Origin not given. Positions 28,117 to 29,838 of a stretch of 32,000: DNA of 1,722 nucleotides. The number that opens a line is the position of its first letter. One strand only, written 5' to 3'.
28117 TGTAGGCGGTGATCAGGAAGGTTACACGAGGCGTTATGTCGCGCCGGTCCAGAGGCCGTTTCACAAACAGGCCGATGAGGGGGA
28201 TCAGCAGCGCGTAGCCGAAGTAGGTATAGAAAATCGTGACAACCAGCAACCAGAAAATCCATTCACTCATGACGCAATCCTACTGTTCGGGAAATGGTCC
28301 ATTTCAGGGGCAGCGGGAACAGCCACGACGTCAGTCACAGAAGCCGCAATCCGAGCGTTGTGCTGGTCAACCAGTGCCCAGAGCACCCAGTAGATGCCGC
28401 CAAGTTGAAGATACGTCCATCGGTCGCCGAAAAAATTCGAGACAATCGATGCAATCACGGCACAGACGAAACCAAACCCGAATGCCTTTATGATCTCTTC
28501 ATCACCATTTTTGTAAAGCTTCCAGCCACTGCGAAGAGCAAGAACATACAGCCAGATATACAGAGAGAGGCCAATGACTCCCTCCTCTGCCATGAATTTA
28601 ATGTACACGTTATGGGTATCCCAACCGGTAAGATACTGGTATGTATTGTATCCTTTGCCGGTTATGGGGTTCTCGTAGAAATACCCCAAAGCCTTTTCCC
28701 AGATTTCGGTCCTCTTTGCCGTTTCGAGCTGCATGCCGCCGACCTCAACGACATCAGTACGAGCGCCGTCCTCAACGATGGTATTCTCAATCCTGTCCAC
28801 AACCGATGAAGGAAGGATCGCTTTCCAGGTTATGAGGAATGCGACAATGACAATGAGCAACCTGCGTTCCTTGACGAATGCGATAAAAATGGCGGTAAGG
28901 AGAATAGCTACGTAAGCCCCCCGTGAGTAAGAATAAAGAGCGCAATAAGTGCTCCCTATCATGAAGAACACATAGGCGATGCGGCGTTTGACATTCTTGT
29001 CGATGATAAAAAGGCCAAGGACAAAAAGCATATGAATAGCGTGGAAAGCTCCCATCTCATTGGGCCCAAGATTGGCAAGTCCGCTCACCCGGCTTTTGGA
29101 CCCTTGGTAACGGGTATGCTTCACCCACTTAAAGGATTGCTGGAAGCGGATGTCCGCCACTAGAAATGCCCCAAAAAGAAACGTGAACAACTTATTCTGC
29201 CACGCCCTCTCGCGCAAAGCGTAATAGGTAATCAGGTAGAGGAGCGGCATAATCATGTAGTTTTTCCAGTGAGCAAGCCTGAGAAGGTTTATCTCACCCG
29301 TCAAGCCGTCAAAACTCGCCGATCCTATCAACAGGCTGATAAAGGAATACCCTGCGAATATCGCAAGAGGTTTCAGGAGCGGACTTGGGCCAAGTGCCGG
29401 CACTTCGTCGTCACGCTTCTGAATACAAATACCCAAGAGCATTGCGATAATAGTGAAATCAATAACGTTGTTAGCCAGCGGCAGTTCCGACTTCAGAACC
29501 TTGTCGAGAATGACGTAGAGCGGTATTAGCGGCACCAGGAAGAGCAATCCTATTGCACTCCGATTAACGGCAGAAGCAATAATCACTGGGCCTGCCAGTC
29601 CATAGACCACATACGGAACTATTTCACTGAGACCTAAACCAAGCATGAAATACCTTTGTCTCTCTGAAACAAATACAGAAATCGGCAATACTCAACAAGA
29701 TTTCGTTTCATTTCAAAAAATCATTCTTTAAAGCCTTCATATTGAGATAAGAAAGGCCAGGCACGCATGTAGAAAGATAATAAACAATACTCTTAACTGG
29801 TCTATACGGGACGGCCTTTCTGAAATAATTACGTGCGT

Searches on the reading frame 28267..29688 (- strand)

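Call 6: search_protein_families(library=ncbifam, proteins=[window:28267-29688:-], max_evalue=0.001)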
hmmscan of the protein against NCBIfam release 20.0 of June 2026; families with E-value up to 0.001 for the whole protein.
window:28267-29688:- (473 aa): 2 families
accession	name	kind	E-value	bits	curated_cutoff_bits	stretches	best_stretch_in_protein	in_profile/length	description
TIGR03097.1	PEP_O_lig_1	hypoth_equivalog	3.2e-13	49.3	188.1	1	138-397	99-357/408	putative O-glycosylation ligase, exosortase A system-associated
TIGR00947.1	2A73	equivalog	2.1e-05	23.7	366.4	1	146-442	101-421/425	IctB family putative bicarbonate transporter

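Call 45: search_protein_families(library=pfam, proteins=[window:28267-29688:-], max_evalue=0.0001)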
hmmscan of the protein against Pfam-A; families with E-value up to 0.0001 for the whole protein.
window:28267-29688:- (473 aa): 1 family
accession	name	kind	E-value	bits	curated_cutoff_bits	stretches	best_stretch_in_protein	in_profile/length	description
PF04932.20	Wzy_C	-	5.7e-15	55.8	31.7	1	242-378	2-149/149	O-Antigen ligase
